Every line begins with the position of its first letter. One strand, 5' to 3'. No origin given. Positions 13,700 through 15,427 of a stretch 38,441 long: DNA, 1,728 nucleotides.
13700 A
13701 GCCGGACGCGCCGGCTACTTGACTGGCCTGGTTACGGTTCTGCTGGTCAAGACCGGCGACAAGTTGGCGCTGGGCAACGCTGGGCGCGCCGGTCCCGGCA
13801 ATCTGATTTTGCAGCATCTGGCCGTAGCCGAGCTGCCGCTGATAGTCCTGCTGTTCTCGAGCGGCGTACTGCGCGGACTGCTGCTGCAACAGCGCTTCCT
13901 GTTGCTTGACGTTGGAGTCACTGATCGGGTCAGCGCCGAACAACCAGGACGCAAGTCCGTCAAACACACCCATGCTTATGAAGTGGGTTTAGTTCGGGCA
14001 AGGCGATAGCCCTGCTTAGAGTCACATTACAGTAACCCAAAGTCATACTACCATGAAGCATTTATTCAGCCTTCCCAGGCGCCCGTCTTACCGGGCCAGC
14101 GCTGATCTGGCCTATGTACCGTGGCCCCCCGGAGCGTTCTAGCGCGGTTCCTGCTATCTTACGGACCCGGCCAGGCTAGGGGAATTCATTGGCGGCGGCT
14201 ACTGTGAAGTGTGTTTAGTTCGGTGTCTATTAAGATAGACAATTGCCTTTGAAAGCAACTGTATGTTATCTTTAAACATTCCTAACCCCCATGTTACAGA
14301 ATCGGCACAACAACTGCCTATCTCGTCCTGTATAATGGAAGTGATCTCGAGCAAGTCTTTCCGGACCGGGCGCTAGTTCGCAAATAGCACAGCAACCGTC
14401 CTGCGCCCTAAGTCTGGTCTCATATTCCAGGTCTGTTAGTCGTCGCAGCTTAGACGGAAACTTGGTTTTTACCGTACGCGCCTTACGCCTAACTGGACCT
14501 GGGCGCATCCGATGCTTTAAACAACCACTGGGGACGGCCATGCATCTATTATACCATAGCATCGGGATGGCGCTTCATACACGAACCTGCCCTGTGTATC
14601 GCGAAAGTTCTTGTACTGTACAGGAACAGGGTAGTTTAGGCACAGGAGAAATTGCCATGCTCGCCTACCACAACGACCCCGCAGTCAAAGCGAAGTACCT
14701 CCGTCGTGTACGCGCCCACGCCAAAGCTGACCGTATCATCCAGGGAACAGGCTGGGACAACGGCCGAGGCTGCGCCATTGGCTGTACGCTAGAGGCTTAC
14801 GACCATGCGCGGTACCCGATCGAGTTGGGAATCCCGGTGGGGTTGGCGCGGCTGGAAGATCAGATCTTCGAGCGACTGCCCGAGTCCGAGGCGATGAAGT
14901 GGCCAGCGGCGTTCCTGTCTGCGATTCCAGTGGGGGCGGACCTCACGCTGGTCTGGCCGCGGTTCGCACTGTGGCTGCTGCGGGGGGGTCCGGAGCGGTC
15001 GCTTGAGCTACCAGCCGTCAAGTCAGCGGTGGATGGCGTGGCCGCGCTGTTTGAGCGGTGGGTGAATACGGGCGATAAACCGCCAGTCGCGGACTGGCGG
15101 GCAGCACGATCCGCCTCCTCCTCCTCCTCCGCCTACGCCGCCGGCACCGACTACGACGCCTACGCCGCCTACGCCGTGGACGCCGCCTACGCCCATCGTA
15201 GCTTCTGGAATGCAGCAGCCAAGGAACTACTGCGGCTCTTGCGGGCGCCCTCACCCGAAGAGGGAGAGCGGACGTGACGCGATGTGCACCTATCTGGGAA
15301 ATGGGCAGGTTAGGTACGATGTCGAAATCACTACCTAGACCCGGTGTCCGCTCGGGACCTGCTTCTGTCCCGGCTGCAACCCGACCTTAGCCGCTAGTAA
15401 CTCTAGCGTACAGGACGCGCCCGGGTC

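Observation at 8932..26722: A 17-nt motif occurs five times in the late arm, always in the sense orientation and mostly abutting start codons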

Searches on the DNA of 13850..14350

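Call 35: search_rna_families(source=window, start=13850, end=14350, threshold=evalue, max_evalue=10)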
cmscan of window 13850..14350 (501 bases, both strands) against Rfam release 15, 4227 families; matches with E-value up to 10: 1.
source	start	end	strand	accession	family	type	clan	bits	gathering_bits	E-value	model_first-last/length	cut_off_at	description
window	14261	14345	-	RF00416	SNORA43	Gene; snRNA; snoRNA; HACA-box;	CL00029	14.2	80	2.9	1-138/138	no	Small nucleolar RNA SNORA43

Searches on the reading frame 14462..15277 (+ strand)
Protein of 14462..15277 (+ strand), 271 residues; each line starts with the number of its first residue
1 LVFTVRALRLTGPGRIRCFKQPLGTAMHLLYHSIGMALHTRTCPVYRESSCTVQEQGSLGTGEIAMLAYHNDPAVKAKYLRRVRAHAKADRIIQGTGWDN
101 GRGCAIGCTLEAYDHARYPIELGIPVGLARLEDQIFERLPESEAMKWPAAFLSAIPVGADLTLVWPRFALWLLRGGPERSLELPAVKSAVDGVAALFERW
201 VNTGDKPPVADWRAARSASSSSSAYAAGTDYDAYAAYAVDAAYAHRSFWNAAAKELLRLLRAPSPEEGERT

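Call 47: search_protein_families(library=pfam, proteins=[window:14462-15277:+], max_evalue=0.01)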
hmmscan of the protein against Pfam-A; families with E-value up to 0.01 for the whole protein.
window:14462-15277:+ (271 aa): 0 families
